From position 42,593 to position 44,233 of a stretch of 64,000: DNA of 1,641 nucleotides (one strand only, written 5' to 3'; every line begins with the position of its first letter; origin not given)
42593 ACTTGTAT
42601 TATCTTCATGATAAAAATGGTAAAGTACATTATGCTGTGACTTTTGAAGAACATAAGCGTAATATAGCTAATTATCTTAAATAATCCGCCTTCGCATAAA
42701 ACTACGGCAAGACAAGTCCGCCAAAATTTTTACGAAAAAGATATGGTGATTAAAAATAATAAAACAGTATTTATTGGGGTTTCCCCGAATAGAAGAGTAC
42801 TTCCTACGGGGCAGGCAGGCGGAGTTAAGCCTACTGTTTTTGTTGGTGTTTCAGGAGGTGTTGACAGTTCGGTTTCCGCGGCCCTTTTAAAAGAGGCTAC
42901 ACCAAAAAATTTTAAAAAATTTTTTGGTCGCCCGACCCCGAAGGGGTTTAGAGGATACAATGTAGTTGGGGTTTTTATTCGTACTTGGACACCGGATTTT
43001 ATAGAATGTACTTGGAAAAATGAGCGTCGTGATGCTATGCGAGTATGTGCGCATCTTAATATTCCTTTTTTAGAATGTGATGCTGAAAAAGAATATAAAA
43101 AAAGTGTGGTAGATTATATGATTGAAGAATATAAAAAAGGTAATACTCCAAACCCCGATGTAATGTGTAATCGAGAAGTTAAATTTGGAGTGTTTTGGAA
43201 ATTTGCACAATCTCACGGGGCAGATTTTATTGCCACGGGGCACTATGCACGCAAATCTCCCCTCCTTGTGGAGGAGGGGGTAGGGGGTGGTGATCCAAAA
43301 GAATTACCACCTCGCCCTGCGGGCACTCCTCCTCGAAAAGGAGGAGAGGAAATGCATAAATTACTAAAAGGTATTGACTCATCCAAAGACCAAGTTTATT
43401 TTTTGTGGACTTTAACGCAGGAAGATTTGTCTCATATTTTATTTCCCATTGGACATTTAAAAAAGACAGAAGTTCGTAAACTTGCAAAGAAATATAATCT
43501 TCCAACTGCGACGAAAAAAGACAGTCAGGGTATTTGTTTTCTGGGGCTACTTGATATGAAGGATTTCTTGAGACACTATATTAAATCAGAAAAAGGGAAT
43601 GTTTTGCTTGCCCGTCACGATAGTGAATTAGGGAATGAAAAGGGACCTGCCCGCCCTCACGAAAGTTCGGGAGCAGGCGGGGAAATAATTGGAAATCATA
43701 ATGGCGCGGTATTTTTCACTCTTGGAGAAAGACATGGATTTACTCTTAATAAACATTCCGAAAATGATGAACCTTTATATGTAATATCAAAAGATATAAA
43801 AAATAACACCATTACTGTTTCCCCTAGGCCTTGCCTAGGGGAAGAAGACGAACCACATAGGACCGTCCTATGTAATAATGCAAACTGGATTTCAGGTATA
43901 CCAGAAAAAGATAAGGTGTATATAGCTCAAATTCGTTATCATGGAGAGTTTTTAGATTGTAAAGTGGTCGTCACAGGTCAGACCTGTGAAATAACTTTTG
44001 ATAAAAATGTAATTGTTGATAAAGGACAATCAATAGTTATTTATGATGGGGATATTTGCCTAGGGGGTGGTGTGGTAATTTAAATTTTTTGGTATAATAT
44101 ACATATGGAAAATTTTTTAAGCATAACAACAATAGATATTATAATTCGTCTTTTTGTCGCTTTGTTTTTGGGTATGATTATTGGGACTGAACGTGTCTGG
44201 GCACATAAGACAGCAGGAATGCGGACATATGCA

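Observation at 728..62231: Extended -10 box TGnTATAAT positioned 6-9 nt upstream of start codons at 15 or more genes: pervasive leaderless mRNAs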

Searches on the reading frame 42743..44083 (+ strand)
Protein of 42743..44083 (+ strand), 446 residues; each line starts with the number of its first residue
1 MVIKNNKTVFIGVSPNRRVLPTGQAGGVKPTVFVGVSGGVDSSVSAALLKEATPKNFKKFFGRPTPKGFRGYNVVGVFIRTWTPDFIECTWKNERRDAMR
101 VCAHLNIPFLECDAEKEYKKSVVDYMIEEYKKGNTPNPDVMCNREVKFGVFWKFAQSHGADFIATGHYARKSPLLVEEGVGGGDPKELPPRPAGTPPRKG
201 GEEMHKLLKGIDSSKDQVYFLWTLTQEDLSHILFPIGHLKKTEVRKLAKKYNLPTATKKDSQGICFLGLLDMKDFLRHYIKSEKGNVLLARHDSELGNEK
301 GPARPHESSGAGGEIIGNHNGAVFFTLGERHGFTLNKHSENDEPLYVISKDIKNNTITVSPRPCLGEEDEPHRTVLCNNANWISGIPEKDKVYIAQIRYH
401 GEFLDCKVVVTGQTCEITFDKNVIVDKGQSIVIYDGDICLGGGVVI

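Call 54: search_protein_families(library=pfam, proteins=[window:42743-44083:+])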
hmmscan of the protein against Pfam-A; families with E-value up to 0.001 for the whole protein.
window:42743-44083:+ (446 aa): 4 families
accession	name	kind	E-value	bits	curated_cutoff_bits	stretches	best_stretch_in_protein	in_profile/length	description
PF03054.22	tRNA_Me_trans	-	4.2e-67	226.2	20.6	2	70-268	23-201/202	tRNA methyl transferase HUP domain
PF20259.3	tRNA_Me_trans_M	-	8.9e-17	60.9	27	1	312-360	20-65/66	tRNA methyl transferase PRC-barrel domain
PF20258.4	tRNA_Me_trans_C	-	1.9e-13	51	20.6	1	374-445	3-77/77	Aminomethyltransferase beta-barrel domain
PF02540.23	NAD_synthase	-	7.3e-08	32.3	21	0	31-121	20-88/242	NAD synthase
